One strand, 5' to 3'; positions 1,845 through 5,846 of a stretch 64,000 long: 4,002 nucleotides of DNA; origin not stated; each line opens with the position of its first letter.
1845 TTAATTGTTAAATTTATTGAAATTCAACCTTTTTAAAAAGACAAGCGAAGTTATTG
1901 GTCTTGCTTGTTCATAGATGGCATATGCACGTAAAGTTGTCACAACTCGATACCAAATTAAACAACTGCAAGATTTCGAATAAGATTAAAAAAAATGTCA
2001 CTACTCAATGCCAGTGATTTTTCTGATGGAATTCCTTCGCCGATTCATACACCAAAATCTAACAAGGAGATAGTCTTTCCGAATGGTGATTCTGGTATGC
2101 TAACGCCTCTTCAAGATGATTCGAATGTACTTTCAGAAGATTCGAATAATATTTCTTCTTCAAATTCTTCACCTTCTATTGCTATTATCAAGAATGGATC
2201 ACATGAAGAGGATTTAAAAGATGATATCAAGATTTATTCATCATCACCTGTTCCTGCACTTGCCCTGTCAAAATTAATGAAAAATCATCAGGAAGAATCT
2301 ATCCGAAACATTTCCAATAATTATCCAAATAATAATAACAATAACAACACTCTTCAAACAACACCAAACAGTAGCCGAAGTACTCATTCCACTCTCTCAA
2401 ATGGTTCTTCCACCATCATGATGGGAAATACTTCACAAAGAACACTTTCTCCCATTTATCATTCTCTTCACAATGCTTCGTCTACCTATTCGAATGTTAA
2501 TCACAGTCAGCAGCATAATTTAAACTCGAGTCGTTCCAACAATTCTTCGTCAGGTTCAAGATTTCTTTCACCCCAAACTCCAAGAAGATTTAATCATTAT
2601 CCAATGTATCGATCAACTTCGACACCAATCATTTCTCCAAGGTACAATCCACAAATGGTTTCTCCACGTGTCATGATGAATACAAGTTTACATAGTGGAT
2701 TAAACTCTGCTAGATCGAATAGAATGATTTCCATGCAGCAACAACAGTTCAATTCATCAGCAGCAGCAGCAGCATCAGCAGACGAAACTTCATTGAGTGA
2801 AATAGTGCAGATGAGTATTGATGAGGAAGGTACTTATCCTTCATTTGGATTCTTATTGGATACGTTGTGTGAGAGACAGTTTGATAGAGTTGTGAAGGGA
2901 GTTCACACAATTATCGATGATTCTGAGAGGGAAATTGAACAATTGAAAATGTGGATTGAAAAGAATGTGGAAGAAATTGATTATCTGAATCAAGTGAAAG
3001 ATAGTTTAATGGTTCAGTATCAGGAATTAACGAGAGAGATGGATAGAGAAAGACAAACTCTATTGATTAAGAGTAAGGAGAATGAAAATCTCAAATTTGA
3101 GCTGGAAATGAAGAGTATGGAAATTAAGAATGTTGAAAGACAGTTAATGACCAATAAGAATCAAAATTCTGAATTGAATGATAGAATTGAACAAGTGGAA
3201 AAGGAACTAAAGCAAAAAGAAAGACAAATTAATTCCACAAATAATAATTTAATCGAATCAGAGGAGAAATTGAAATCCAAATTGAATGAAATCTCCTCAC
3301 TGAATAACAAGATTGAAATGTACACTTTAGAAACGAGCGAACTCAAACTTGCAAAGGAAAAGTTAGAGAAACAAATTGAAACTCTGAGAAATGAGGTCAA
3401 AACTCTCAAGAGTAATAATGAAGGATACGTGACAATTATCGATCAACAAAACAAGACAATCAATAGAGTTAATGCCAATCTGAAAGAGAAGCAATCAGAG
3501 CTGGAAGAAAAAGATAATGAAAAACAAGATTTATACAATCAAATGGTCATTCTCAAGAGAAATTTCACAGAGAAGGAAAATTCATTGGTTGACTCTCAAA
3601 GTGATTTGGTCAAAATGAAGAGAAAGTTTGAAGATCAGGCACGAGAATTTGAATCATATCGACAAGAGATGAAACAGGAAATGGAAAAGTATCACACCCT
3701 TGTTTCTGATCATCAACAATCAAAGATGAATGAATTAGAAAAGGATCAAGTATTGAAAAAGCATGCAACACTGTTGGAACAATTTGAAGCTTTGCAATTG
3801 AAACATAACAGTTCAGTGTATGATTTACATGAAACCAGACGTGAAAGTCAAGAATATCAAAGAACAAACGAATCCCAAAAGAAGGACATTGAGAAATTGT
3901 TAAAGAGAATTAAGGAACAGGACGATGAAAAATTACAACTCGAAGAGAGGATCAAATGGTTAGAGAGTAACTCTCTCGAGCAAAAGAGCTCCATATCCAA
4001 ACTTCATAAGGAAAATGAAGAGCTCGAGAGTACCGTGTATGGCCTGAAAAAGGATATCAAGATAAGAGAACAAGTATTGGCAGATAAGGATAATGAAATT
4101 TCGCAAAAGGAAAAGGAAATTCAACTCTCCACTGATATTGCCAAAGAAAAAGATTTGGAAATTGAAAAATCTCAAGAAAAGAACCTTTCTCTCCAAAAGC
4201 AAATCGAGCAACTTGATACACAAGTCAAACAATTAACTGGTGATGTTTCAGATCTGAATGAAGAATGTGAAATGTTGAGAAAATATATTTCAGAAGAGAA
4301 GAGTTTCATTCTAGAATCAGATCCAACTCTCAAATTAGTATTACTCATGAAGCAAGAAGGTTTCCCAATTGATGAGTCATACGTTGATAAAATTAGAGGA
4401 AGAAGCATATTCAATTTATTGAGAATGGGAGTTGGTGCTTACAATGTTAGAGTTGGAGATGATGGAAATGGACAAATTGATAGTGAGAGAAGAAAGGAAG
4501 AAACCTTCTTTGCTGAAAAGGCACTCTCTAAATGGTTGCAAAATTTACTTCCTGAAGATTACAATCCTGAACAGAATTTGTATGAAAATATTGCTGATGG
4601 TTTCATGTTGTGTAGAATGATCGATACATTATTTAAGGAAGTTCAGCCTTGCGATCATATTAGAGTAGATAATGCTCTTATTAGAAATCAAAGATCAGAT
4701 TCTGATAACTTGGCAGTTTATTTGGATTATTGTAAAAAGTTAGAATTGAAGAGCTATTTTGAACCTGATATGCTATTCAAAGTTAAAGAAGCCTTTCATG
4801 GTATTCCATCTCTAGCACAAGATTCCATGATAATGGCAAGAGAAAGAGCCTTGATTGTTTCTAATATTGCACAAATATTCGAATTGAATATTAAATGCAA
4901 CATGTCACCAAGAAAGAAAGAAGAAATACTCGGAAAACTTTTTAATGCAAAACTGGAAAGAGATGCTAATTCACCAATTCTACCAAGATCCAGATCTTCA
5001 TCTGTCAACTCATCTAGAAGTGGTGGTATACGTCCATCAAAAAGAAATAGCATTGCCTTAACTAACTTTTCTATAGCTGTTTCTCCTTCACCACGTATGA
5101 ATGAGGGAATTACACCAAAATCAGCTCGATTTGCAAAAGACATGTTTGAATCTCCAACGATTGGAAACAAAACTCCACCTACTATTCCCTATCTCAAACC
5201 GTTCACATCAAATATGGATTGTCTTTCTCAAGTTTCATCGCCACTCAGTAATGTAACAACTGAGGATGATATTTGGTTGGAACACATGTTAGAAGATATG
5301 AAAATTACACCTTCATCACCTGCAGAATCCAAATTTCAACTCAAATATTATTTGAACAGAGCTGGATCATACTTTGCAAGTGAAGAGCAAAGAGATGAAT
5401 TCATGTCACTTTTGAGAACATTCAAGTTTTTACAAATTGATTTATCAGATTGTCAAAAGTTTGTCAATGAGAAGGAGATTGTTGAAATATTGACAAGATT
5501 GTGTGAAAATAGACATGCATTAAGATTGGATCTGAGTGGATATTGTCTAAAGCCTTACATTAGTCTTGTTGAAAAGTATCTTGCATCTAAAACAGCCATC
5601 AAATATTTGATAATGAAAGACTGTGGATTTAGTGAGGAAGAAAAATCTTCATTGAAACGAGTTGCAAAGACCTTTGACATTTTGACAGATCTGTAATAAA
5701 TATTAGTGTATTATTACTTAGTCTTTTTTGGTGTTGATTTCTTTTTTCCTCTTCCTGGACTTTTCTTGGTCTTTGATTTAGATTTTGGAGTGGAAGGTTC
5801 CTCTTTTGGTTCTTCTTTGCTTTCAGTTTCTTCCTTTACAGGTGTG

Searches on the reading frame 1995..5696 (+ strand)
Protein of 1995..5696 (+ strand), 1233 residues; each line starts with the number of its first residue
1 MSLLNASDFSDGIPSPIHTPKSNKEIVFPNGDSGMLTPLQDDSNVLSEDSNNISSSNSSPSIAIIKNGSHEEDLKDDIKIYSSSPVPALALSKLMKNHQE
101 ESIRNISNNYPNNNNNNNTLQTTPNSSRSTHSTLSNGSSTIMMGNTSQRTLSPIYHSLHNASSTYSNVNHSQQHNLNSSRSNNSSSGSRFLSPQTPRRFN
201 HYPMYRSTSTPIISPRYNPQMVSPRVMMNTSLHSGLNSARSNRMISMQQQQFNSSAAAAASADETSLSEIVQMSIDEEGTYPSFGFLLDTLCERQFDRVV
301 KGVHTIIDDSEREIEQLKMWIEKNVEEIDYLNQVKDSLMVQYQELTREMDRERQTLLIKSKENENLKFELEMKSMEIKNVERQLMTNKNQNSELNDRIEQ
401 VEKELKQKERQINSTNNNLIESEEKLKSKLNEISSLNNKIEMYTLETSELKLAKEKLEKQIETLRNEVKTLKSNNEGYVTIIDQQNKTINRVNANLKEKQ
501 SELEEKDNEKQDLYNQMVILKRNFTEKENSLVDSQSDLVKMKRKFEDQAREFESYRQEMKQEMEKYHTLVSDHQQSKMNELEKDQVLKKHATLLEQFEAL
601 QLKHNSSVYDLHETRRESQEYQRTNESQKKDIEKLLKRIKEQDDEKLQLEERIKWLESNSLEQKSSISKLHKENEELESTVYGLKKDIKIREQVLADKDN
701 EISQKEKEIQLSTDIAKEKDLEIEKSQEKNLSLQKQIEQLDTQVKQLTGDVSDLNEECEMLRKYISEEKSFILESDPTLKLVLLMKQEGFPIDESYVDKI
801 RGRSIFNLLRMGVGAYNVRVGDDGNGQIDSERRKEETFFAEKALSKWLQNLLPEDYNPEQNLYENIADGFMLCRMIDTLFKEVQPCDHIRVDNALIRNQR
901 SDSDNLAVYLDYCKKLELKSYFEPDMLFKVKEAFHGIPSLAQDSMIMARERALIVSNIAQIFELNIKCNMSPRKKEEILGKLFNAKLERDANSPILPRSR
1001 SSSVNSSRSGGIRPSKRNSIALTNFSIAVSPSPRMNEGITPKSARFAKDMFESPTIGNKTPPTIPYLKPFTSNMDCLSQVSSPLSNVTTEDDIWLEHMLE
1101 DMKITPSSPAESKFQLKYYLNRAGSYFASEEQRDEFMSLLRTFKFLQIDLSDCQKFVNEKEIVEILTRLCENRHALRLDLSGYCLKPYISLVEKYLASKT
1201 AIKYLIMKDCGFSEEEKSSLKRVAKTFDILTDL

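Call 17: search_protein_families(library=pfam, proteins=[window:1995-5696:+], max_evalue=0.1)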
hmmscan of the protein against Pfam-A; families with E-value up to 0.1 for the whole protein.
window:1995-5696:+ (1233 aa): 2 families
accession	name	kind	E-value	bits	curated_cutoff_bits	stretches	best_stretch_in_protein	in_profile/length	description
PF00307.36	CH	-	1.1e-08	35.7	26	1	841-932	4-93/109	Calponin homology (CH) domain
PF19220.6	Rod_CreS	-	0.00079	19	100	1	327-473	28-174/359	Crescentin, rod domain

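Call 55: list_cluster_members(proteins=[window:1995-5696:+, window:30667-31932:+, window:39006-40175:-, window:24288-25916:+, window:55906-58404:-, window:60139-61749:-, window:15136-17127:-, window:54306-55820:+, window:422-1132:-, window:40776-41741:-])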
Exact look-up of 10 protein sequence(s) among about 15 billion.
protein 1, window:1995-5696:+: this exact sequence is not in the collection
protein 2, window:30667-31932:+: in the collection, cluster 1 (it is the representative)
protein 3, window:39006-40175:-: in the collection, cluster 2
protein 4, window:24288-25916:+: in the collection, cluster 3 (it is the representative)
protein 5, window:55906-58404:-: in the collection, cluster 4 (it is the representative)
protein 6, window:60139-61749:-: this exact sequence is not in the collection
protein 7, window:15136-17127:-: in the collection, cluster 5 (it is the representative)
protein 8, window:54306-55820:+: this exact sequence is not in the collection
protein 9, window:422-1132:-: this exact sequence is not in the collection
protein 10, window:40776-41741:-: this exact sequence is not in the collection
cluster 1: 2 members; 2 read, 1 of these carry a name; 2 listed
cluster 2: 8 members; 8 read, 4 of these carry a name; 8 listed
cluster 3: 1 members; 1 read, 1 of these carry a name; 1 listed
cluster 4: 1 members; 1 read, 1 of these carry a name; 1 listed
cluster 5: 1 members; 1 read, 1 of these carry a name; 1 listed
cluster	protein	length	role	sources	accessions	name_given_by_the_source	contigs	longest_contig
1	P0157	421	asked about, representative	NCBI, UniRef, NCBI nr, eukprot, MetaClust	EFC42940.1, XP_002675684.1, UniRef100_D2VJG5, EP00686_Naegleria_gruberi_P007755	predicted protein [Naegleria gruberi] | Predicted protein n=1 Tax=Naegleria gruberi TaxID=5762 RepID=D2VJG5_NAEGR | uncharacterized protein NAEGRDRAFT_50050 [Naegleria gruberi]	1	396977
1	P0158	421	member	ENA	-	-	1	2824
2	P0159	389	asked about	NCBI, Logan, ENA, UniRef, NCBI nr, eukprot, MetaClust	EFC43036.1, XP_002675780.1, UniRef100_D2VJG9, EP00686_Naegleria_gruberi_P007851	actin related protein [Naegleria gruberi] | Actin-related protein 2 n=1 Tax=Naegleria gruberi TaxID=5762 RepID=D2VJG9_NAEGR | XP_002675780.1 actin related protein [Naegleria gruberi strain NEG-M]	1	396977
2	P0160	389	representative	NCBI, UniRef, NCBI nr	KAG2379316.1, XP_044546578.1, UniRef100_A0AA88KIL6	hypothetical protein C9374_007455 [Naegleria lovaniensis] | Actin-related protein 2 n=1 Tax=Naegleria lovaniensis TaxID=51637 RepID=A0AA88KIL6_NAELO | uncharacterized protein C9374_007455 [Naegleria lovaniensis]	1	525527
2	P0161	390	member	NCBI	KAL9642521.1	hypothetical protein ABK040_011088 [Willaertia magna]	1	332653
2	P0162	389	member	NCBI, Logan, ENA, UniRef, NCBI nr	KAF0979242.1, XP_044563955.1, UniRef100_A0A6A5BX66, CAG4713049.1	hypothetical protein FDP41_001585 [Naegleria fowleri] | Actin-related protein 2 n=1 Tax=Naegleria fowleri TaxID=5763 RepID=A0A6A5BX66_NAEFO | uncharacterized protein FDP41_001585 [Naegleria fowleri]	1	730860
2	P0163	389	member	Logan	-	-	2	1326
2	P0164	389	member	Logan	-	-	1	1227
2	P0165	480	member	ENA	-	-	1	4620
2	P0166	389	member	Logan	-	-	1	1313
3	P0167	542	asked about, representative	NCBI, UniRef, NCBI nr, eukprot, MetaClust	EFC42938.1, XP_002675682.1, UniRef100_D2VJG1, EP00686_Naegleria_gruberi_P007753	predicted protein [Naegleria gruberi] | Bifunctional lysine-specific demethylase and histidyl-hydroxylase n=1 Tax=Naegleria ... | uncharacterized protein NAEGRDRAFT_50047 [Naegleria gruberi]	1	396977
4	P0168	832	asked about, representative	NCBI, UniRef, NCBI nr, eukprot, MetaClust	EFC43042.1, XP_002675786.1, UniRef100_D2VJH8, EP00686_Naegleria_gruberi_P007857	myotubularin-related [Naegleria gruberi] | Myotubularin-related n=1 Tax=Naegleria gruberi TaxID=5762 RepID=D2VJH8_NAEGR | XP_002675786.1 myotubularin-related [Naegleria gruberi strain NEG-M]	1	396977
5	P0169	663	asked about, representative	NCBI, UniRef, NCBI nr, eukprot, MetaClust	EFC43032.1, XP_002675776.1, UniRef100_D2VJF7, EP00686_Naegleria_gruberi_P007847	small GTPase [Naegleria gruberi] | Small GTPase n=1 Tax=Naegleria gruberi TaxID=5762 RepID=D2VJF7_NAEGR | XP_002675776.1 small GTPase [Naegleria gruberi]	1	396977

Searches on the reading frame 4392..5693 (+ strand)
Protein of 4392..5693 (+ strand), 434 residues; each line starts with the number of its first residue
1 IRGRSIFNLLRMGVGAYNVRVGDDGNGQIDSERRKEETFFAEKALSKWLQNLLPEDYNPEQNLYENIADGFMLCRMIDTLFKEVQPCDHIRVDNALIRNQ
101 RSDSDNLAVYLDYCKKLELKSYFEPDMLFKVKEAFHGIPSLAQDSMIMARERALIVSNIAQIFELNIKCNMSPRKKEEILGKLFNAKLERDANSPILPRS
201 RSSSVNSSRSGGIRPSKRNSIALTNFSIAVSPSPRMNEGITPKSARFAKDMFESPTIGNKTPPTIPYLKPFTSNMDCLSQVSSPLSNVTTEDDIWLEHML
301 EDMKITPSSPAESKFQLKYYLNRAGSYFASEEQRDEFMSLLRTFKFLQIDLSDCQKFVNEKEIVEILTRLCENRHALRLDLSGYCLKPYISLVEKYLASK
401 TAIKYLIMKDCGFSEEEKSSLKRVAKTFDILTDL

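Call 73: search_solved_structures(query=window:4392-5693:+, max_evalue=1, show_alignments=1)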
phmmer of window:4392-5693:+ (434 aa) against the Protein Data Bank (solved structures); distinct sequences matched with E-value up to 1: 2.
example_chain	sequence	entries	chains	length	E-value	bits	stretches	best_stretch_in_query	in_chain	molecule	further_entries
4ec6_A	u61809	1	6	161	0.013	17.9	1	268-356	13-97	Putative uncharacterized protein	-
7qca_LI0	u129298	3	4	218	0.11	14.8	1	310-374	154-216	S60 ribosomal protein L10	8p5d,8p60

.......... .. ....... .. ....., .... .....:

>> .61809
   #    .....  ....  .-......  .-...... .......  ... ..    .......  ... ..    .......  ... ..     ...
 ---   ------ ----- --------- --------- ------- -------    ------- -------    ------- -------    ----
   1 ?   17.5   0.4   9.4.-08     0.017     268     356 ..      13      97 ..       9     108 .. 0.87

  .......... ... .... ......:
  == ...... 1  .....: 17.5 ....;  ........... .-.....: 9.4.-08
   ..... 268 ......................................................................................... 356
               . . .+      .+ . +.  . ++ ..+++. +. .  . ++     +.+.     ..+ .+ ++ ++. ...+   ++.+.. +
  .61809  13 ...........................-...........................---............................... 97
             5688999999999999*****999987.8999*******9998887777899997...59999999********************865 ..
